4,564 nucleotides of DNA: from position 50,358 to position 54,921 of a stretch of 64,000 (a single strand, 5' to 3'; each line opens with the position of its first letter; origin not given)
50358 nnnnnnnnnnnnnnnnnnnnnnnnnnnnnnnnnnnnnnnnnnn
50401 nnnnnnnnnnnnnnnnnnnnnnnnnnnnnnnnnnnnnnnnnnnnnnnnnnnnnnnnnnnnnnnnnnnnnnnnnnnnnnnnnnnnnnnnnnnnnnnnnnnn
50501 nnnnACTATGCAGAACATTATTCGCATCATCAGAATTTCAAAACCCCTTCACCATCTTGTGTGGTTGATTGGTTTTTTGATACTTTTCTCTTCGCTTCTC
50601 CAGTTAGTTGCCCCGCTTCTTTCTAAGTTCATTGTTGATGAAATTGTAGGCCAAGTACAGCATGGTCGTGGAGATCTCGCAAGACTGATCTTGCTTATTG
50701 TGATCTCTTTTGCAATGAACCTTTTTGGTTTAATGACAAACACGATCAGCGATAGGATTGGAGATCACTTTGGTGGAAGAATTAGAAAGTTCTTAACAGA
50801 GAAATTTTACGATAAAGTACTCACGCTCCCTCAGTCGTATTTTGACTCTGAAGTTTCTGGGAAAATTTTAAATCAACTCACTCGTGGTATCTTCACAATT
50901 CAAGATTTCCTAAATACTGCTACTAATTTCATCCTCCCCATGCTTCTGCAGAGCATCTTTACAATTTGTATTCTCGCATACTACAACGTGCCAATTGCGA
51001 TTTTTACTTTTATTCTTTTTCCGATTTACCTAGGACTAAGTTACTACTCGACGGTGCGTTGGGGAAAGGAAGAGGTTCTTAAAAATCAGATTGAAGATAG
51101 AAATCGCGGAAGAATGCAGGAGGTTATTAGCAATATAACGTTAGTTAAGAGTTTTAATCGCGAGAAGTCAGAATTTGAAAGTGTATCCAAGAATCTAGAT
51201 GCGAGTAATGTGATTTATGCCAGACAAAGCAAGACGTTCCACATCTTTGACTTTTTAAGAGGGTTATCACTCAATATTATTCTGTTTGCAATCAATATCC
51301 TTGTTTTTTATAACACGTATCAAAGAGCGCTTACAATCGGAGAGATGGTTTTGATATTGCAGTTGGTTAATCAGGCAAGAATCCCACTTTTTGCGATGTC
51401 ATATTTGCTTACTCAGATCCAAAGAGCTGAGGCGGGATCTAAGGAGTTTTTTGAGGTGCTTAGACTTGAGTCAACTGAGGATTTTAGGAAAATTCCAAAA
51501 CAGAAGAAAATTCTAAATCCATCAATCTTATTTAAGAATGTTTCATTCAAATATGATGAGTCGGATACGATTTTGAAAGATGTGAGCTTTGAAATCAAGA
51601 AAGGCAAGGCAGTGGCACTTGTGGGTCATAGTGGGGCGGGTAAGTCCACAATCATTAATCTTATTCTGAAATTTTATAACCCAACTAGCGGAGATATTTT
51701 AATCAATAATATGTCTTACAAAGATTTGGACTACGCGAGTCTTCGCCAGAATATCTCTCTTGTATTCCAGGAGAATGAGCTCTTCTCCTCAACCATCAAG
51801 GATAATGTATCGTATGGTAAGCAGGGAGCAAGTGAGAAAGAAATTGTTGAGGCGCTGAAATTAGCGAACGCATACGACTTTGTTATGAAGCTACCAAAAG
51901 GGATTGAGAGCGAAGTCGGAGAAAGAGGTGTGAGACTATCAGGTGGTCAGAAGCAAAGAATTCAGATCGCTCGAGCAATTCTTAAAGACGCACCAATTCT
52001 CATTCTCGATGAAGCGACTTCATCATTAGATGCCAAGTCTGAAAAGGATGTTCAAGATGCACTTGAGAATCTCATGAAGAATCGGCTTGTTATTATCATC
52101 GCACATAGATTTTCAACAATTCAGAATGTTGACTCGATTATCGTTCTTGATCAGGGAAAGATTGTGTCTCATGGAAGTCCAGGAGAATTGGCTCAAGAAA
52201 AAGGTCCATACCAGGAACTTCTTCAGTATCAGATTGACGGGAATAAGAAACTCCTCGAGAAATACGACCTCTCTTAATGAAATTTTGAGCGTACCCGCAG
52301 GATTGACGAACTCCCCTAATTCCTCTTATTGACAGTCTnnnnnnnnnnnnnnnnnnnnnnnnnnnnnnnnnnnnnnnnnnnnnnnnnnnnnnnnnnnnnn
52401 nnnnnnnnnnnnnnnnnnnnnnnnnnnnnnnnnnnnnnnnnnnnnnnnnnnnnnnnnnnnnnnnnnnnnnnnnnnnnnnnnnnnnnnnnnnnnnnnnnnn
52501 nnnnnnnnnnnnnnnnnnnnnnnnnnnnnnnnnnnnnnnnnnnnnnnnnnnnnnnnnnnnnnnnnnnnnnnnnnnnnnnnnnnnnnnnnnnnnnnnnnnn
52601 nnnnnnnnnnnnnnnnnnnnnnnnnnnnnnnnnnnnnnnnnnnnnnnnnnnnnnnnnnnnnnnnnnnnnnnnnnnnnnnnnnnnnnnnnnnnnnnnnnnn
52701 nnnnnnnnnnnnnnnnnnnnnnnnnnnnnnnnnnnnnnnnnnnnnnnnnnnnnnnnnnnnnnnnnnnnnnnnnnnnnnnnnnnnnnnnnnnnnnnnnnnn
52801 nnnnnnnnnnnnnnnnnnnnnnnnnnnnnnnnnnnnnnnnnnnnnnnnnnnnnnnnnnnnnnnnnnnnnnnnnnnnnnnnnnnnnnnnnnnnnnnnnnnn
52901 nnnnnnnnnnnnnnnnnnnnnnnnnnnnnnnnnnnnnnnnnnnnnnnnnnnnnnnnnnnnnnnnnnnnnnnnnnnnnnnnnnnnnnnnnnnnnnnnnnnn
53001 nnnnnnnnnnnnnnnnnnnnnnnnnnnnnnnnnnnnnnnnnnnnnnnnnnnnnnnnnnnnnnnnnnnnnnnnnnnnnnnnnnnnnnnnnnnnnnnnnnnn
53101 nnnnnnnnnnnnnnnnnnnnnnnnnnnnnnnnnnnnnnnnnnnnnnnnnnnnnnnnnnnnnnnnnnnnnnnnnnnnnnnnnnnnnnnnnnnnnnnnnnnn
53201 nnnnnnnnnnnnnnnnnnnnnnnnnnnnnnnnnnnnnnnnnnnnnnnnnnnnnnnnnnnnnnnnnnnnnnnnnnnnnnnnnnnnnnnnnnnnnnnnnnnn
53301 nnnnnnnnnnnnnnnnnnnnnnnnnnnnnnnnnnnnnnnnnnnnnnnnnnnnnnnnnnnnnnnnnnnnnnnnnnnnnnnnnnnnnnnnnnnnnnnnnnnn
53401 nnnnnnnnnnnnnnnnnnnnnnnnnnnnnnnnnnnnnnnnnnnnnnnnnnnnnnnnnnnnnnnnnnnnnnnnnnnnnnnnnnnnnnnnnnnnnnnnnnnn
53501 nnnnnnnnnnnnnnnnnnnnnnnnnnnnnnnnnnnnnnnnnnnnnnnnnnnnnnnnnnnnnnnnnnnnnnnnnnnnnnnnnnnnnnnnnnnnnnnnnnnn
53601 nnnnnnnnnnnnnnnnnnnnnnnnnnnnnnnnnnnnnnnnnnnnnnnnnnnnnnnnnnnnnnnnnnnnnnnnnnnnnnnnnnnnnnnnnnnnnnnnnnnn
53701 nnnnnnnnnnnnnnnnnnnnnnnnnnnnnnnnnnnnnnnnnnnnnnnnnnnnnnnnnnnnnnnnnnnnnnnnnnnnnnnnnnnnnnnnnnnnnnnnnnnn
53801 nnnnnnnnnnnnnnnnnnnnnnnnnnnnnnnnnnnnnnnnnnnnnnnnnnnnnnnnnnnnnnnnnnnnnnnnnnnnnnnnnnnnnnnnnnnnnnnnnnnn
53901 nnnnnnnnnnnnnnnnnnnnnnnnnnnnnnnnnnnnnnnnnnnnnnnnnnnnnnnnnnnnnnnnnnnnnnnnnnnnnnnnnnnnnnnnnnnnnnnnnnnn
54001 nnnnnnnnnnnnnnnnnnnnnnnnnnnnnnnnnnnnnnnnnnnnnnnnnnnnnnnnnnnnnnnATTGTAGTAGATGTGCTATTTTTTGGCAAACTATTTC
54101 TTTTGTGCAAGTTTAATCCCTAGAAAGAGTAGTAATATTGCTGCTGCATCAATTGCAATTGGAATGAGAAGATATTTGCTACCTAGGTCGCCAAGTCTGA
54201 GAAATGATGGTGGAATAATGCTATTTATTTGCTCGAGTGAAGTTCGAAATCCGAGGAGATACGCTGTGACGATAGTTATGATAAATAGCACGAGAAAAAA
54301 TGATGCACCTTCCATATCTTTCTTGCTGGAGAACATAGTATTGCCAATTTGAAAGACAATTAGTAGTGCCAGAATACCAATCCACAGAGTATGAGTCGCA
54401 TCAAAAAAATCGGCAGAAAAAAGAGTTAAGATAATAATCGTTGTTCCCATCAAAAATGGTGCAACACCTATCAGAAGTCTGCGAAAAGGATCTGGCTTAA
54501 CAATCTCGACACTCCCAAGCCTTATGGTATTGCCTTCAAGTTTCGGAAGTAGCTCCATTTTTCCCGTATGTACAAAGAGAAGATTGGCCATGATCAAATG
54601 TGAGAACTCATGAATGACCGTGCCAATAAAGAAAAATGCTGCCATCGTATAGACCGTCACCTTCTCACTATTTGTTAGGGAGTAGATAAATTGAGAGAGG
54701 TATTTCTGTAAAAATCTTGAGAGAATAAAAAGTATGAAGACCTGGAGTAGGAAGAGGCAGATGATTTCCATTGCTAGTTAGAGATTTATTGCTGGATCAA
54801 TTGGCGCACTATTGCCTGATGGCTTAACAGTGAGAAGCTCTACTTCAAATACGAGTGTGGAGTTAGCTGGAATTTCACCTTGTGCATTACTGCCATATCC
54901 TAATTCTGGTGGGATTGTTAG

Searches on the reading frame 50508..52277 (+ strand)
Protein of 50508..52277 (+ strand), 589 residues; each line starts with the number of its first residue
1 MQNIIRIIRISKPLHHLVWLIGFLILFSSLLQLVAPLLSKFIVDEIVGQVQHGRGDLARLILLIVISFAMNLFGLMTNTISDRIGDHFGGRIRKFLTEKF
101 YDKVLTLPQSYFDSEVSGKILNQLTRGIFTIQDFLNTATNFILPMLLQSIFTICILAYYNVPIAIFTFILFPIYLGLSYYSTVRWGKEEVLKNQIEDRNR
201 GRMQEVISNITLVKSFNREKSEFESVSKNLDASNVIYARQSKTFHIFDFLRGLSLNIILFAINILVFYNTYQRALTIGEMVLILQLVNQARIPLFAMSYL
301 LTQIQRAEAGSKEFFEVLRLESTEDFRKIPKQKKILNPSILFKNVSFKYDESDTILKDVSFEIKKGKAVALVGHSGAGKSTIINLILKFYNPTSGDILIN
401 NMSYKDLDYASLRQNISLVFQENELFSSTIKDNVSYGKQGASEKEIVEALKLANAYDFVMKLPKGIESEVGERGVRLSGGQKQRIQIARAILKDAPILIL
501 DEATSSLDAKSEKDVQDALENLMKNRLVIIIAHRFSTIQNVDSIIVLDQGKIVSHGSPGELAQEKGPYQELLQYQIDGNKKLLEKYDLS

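Call 8: search_protein_families(library=pfam, proteins=[window:50508-52277:+], max_evalue=0.001)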
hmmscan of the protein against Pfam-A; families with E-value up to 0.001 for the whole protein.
window:50508-52277:+ (589 aa): 5 families
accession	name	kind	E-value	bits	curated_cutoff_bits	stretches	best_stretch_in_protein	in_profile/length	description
PF00005.33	ABC_tran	-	2.7e-35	122.4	25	1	356-505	1-137/137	ABC transporter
PF00664.28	ABC_membrane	-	1.9e-30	107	28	1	19-289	2-269/274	ABC transporter transmembrane region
PF02463.25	SMC_N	-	2.5e-08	34.1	40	1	367-547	25-211/220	RecF/RecN/SMC N terminal domain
PF03193.22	RsgA_GTPase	-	4.3e-05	23.8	30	1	353-388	94-128/174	RsgA GTPase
PF13401.12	AAA_22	-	0.00045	21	27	0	367-522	6-104/130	AAA domain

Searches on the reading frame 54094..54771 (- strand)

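Call 8: search_protein_families(library=pfam, proteins=[window:54094-54771:-], max_evalue=0.001)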
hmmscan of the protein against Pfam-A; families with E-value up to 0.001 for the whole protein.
window:54094-54771:- (225 aa): 0 families

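Call 35: search_protein_families(library=pfam, proteins=[window:54094-54771:-], max_evalue=1)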
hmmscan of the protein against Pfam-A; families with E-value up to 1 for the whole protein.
window:54094-54771:- (225 aa): 3 families
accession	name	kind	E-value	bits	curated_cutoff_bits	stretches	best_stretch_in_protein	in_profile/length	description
PF13398.12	Peptidase_M50B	-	0.0021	18.2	26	1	41-169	15-131/201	Peptidase M50B-like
PF05493.18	ATP_synt_H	-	0.17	12.9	25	1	133-189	5-59/62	ATP synthase subunit H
PF22459.2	PrgX_C_TPR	-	0.17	12.1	27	0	141-182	102-144/190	Pheromone cCF10 receptor, C-terminal TPR region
